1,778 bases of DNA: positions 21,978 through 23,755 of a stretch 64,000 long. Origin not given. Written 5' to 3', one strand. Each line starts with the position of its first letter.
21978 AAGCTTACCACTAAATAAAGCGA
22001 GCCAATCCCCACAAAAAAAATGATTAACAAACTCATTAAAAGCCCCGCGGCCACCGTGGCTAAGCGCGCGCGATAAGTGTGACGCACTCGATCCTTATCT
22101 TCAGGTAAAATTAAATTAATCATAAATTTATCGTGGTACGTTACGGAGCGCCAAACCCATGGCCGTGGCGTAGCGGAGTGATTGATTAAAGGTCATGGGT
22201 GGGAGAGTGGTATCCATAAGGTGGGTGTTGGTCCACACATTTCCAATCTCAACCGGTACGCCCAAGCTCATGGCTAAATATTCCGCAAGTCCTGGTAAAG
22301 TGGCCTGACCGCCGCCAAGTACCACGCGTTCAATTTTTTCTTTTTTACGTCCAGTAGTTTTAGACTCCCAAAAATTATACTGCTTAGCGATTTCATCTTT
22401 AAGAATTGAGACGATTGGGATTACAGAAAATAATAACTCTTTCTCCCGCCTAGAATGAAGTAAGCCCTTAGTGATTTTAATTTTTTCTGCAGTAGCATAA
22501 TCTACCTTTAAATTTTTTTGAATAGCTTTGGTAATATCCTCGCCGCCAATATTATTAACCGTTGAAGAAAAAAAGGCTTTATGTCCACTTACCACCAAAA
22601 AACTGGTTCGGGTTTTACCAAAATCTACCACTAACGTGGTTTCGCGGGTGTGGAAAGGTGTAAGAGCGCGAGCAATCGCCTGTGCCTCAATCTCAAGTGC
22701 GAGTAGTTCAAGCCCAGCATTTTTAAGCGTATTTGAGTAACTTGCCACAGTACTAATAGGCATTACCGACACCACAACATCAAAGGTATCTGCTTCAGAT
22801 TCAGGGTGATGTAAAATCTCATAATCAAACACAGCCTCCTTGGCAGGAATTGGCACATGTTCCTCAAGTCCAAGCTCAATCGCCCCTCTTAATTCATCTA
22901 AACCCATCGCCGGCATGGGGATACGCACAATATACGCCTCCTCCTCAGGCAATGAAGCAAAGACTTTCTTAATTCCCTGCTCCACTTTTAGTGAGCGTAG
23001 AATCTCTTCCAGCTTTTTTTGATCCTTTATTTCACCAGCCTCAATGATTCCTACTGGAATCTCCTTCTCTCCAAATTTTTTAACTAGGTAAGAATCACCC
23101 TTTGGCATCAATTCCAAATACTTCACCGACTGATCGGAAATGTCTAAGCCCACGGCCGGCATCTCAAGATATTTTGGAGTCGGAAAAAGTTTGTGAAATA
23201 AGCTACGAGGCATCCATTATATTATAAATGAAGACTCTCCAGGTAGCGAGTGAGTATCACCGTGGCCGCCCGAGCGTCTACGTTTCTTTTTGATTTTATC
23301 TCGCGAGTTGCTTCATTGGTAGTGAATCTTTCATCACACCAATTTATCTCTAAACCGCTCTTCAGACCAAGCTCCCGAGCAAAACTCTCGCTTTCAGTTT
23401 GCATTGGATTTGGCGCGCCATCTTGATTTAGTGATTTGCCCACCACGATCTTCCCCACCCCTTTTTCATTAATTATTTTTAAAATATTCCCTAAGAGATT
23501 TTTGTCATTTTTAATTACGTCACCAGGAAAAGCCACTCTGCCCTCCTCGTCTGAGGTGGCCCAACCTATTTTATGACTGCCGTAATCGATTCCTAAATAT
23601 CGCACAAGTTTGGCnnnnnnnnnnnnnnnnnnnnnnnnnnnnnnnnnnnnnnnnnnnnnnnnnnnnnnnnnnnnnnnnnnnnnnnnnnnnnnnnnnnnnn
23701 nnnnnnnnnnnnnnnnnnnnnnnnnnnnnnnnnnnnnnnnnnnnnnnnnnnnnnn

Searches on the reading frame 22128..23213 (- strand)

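Call 63: search_protein_families(library=pfam, proteins=[window:22128-23213:-], max_evalue=0.001)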
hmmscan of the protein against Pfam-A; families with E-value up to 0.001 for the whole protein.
window:22128-23213:- (361 aa): 4 families
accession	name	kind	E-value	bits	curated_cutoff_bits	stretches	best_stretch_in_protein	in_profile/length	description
PF11104.14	PilM_2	-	9.9e-43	146.8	27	1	22-358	1-339/340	Type IV pilus assembly protein PilM;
PF14450.12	FtsA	-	4.9e-13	50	31.8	1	195-353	2-127/127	Cell division protein FtsA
PF06723.19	MreB_Mbl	-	1.1e-06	28.2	27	0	164-259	117-218/327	MreB/Mbl protein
PF00022.25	Actin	-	0.00049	19.2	27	0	189-239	140-198/410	Actin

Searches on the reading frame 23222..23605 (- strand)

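Call 63: search_protein_families(library=pfam, proteins=[window:23222-23605:-], max_evalue=0.001)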
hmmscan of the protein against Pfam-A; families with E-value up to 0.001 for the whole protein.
window:23222-23605:- (127 aa): 1 family
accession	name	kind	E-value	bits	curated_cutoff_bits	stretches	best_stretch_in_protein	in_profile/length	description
PF03652.20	RuvX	-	1.2e-28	100.6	29.2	1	1-123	1-133/134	Holliday junction resolvase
